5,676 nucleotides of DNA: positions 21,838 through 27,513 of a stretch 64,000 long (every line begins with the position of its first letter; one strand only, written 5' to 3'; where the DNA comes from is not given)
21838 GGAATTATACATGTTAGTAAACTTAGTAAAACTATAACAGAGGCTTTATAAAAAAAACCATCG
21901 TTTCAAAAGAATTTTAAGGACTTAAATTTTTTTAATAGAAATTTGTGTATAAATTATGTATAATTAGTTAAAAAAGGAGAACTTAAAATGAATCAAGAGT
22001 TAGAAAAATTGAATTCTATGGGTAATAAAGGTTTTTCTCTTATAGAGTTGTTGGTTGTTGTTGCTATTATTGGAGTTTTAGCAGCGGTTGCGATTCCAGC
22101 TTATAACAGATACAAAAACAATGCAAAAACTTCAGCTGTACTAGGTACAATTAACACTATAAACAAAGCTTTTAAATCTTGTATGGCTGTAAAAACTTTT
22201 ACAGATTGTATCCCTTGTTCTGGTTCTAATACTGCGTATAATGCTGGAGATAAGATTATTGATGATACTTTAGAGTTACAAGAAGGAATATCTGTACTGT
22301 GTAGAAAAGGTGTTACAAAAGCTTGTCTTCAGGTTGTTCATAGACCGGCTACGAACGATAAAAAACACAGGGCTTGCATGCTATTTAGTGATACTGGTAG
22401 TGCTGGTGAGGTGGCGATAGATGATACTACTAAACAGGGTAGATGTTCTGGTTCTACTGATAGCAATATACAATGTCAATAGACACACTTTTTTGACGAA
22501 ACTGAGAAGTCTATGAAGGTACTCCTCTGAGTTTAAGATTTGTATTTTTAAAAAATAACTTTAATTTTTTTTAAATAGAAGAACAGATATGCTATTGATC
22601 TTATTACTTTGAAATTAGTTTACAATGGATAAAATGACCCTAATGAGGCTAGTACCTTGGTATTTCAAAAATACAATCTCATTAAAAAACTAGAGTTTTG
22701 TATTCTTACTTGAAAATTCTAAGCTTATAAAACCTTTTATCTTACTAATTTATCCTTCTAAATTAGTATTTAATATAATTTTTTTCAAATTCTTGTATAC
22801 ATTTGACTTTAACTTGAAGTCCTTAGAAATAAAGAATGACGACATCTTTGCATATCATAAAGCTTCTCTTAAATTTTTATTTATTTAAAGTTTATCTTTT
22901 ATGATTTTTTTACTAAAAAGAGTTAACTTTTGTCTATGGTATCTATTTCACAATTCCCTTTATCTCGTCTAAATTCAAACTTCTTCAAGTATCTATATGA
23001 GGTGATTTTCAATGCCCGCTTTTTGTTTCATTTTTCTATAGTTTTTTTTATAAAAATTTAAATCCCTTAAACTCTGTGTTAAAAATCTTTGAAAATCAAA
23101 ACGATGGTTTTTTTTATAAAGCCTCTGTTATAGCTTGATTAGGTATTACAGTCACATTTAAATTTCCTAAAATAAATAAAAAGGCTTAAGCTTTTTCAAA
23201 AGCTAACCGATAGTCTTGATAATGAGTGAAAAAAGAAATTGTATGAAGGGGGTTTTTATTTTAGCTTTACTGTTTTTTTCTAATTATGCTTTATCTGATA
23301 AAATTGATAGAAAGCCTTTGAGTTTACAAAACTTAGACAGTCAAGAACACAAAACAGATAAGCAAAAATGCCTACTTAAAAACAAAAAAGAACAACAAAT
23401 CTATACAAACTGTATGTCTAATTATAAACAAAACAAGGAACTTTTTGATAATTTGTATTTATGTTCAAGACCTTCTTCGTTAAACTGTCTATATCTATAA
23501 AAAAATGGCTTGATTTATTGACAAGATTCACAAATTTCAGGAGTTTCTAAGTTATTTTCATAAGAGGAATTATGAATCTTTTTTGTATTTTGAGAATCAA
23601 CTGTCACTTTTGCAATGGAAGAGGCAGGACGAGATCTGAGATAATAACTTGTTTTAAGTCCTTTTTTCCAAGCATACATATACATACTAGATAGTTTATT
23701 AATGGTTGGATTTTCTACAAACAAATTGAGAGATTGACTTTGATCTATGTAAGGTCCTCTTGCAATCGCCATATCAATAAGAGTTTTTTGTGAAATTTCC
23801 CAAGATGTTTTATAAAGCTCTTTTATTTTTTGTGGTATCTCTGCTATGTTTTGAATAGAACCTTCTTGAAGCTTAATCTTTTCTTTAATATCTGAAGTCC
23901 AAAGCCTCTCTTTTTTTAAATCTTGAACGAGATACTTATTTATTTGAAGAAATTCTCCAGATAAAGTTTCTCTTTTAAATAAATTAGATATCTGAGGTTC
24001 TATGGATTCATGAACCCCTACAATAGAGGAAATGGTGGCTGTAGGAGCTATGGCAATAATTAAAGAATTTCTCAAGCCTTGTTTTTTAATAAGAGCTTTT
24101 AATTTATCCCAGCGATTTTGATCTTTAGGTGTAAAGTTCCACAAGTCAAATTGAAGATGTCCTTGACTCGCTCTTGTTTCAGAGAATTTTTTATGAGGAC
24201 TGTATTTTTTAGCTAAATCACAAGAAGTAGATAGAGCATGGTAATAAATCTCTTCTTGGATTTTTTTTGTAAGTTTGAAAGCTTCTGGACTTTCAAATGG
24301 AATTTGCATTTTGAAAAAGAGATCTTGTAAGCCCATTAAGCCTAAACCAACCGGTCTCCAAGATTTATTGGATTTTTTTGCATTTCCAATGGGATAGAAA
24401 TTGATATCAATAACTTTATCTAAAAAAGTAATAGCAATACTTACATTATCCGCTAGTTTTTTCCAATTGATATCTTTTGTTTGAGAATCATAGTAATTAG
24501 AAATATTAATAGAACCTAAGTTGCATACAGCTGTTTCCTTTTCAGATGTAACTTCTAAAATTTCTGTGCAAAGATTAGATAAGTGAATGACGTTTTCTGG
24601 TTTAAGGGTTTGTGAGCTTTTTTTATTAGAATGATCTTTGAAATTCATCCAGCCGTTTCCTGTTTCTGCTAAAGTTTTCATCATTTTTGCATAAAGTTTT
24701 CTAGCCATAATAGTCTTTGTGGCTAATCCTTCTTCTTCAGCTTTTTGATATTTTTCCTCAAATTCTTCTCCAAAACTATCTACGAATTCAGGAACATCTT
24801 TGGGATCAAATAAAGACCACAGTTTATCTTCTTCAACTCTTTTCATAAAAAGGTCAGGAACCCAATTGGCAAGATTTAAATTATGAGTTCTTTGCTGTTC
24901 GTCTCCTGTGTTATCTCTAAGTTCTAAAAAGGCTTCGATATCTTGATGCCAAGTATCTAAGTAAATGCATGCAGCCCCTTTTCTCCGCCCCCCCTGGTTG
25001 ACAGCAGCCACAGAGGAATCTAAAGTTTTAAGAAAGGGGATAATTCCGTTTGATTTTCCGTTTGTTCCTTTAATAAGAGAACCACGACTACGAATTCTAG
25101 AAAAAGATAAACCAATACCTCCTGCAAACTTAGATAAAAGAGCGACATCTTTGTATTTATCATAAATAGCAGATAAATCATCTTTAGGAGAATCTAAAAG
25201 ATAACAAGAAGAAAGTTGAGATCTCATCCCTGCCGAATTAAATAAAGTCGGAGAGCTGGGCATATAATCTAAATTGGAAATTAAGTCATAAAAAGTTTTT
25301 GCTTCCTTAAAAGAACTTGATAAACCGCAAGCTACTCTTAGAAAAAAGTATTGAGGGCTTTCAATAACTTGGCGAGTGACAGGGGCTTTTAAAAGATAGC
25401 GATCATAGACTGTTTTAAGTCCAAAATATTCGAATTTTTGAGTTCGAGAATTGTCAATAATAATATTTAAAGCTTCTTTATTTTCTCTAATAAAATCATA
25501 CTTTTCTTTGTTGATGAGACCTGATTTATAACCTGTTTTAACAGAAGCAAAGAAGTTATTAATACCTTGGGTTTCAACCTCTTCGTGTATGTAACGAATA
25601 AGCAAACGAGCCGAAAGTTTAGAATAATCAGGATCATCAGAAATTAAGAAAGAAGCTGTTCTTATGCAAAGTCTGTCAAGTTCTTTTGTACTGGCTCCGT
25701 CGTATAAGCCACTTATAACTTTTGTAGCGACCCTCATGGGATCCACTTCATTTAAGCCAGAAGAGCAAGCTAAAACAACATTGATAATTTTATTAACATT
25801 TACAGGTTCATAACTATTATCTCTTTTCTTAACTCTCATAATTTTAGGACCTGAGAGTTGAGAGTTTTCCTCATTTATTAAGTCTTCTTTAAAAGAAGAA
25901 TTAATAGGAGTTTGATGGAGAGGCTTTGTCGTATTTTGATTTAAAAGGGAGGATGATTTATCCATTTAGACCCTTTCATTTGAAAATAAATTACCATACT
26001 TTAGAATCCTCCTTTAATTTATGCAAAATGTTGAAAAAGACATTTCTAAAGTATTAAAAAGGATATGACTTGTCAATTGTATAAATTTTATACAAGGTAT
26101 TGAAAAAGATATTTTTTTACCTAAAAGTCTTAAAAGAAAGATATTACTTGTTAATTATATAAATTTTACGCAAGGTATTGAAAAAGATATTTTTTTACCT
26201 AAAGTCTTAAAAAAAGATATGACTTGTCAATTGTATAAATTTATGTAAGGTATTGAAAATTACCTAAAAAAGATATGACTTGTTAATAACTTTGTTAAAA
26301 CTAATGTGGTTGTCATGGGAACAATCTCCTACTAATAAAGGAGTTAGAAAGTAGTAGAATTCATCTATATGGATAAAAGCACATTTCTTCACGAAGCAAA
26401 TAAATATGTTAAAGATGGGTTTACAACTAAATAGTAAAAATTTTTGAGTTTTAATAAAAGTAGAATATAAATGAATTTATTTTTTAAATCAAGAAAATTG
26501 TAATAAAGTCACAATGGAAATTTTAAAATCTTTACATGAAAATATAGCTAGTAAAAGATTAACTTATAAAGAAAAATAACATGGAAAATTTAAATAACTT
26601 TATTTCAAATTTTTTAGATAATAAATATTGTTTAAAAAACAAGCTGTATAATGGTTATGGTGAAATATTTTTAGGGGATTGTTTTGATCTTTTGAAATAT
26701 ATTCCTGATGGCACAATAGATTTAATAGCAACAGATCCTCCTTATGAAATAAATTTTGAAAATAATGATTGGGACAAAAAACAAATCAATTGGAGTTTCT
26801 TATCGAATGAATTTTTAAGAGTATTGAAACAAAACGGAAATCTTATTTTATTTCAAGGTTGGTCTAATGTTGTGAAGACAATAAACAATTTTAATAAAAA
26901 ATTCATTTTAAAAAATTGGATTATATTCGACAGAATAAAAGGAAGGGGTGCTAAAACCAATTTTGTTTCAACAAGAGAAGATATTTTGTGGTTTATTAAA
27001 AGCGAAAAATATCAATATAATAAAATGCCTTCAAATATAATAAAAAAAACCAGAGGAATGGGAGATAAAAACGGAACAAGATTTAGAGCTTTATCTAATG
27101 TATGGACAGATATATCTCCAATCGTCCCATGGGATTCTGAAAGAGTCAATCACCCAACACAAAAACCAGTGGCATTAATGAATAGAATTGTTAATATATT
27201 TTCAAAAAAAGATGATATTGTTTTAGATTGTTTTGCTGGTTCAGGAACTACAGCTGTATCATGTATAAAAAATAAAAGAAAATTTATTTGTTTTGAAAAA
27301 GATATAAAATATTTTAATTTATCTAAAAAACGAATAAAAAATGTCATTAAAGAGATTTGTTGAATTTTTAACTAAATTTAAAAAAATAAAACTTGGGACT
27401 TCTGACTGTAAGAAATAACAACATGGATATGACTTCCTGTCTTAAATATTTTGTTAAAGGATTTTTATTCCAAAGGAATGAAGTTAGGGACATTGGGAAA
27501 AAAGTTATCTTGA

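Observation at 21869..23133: Type IV pilin gene bracketed by a perfect 35-bp inverted repeat, with a 616-bp ORF-free tail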

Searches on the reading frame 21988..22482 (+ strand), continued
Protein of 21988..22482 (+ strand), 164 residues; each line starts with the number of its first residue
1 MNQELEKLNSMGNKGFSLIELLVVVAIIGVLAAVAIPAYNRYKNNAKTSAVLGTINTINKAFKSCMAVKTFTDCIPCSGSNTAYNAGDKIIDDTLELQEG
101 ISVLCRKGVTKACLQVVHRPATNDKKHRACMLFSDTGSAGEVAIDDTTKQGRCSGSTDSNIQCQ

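Call 63: find_homologous_proteins(query=L003:1293-2981:+, max_evalue=1e-60)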
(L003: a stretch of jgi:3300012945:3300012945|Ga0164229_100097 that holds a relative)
Query L003:1293-2981:+ (562 aa): 7893 proteins with E <= 1e-60 among 8000 candidates; the best 120 are listed.
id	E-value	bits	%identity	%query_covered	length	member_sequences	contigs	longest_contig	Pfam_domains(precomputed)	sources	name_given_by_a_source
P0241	0.0e+0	1213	100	100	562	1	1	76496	PF21760.4,PF03176.22,PF22599.3,PF02355.23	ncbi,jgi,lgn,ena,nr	ncbi:MAG: protein translocase subunit SecD [Bdellovibrionales bacterium]|nr:protein translocase subu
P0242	1.0e-291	986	80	100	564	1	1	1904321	PF21760.4,PF03176.22,PF22599.3,PF02355.23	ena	-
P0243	5.3e-291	984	80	100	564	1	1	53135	PF21760.4,PF03176.22,PF22599.3,PF02355.23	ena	-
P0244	3.9e-283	958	79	100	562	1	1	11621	PF21760.4,PF03176.22,PF22599.3,PF02355.23,PF00873.26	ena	-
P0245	2.6e-281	952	78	100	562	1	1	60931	PF21760.4,PF03176.22,PF22599.3,PF02355.23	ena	-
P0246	4.2e-281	951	79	100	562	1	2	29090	PF21760.4,PF03176.22,PF22599.3,PF02355.23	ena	-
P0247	3.0e-280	949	76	100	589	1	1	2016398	PF21760.4,PF03176.22,PF22599.3,PF02355.23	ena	-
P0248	3.8e-280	948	77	100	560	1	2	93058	PF21760.4,PF03176.22,PF22599.3,PF02355.23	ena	-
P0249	9.4e-279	944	73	100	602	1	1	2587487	PF21760.4,PF03176.22,PF22599.3,PF02355.23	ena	-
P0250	2.1e-274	929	75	100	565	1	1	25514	PF21760.4,PF03176.22,PF22599.3,PF02355.23,PF00873.26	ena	-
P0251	3.7e-273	925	74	100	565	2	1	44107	PF21760.4,PF03176.22,PF22599.3,PF02355.23,PF00873.26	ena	-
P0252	1.2e-272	923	74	100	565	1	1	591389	PF21760.4,PF03176.22,PF22599.3,PF02355.23,PF00873.26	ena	-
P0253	3.0e-272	922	74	100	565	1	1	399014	PF21760.4,PF03176.22,PF22599.3,PF02355.23,PF00873.26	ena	-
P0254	1.0e-270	917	73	100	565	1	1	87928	PF21760.4,PF03176.22,PF22599.3,PF02355.23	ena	-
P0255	3.4e-270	915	74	100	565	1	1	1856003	PF21760.4,PF03176.22,PF22599.3,PF02355.23,PF00873.26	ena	-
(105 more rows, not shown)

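Call 64: find_encoding_contigs(protein=P0241, flank=10000, max_places=4)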
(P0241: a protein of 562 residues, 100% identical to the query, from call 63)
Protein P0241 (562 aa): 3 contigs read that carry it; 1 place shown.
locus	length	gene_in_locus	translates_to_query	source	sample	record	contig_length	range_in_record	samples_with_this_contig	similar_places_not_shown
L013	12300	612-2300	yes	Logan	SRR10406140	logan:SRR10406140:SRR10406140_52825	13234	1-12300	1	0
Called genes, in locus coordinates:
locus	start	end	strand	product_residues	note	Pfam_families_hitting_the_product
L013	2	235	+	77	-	?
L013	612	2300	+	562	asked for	PF21760:SecD_1st, PF22599:SecDF_P1_head, PF02355:SecD_SecF_C, PF03176:MMPL (weak)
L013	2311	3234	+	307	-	PF07549:Sec_GG, PF02355:SecD_SecF_C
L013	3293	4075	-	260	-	PF05023:Phytochelatin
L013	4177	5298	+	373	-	PF00437:T2SSE, PF27713:UCP018868 (weak)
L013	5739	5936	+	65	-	-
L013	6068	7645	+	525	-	PF00496:SBP_bac_5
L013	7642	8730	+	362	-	PF19300:BPD_transp_1_N, PF00528:BPD_transp_1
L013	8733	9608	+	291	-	PF12911:OppC_N, PF00528:BPD_transp_1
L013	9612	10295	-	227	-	PF03167:UDG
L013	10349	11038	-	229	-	PF02390:Methyltransf_4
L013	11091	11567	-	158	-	PF00011:HSP20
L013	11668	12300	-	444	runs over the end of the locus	-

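Call 65: find_encoding_contigs(protein=P0242, flank=10000, max_places=2)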
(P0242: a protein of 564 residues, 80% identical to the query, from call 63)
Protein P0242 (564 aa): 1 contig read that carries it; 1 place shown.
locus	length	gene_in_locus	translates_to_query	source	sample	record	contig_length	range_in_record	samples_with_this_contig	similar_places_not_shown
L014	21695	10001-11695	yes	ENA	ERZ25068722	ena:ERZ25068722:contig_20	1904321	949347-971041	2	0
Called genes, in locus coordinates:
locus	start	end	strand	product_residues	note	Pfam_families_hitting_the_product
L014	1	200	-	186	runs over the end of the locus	PF08207:EFP_N, PF01132:EFP, PF09285:Elong-fact-P_C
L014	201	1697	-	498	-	-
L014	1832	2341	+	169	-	PF02075:RuvC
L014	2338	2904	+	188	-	PF01330:RuvA_N, PF00633:HHH (faint), PF14520:HHH_5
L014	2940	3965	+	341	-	PF05496:RuvB_N, PF13191:AAA_16 (faint), PF13401:AAA_22 (faint), PF00004:AAA, PF07728:AAA_5 (weak), PF13173:AAA_14 (faint), PF17864:AAA_lid_4, PF05491:WHD_RuvB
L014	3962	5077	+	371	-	PF05222:AlaDh_PNT_N, PF01262:AlaDh_PNT_C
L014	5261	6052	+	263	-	-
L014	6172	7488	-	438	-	PF00009:GTP_EFTU (weak), PF01926:MMR_HSR1, PF02421:FeoB_N (weak), PF04548:AIG1, PF00009:GTP_EFTU, PF01926:MMR_HSR1, PF02421:FeoB_N, PF14714:KH_dom-like, +4 more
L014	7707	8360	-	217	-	PF14622:Ribonucleas_3_3, PF00636:Ribonuclease_3, PF14709:DND1_DSRM (faint), PF00035:dsrm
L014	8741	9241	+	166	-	PF02699:YajC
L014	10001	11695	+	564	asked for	PF21760:SecD_1st, PF22599:SecDF_P1_head, PF02355:SecD_SecF_C, PF03176:MMPL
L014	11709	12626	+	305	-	PF07549:Sec_GG (weak), PF02355:SecD_SecF_C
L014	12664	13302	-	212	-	PF13507:GATase_5, PF07685:GATase_3 (weak)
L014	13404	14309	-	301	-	PF13714:PEP_mutase, PF00463:ICL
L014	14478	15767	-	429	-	PF00587:tRNA-synt_2b, PF03129:HGTP_anticodon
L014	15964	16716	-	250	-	PF01145:Band_7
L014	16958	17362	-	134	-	PF01957:NfeD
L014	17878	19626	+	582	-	-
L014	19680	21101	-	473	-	PF14238:DUF4340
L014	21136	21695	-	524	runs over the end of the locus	PF23357:DUF7088, PF09822:ABC_transp_aux, PF14258:DUF4350 (faint)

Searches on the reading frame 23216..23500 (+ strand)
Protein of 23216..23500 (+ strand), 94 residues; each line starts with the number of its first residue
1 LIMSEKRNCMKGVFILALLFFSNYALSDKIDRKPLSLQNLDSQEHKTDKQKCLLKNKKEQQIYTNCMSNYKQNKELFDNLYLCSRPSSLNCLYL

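Call 12: search_protein_families(library=pfam, proteins=[window:23216-23500:+], max_evalue=0.01)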
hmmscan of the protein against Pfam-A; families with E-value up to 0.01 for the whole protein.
window:23216-23500:+ (94 aa): 0 families

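Call 69: search_protein_representatives(protein=window:23216-23500:+)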
Query: 94 residues. Proteins with E-value up to 0.001 (for the whole library): 2; up to 1e-10: 1; up to 1e-30: 1. The best 2 are listed.
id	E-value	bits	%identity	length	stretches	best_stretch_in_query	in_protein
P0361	5.9e-49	179.8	100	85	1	10-94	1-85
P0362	1.4e-04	38.1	34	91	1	11-84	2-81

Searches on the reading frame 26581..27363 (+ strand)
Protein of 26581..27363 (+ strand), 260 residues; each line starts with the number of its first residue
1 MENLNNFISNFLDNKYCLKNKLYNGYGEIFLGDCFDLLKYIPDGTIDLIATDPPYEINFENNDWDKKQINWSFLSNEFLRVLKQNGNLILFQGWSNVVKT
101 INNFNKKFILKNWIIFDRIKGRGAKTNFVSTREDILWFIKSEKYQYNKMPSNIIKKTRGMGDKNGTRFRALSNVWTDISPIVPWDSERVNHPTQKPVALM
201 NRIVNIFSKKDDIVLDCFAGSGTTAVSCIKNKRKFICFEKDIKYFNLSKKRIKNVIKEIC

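Call 54: search_protein_families(library=pfam, proteins=[window:26581-27363:+], max_evalue=0.001)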
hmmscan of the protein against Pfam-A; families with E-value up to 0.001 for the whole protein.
window:26581-27363:+ (260 aa): 2 families
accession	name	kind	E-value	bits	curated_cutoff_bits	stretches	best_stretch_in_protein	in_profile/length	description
PF01555.25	N6_N4_Mtase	-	2.7e-42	145.6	26.7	1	46-250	1-221/221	DNA methylase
PF03602.21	Cons_hypoth95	-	0.0006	20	24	0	210-254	41-86/182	Conserved hypothetical protein 95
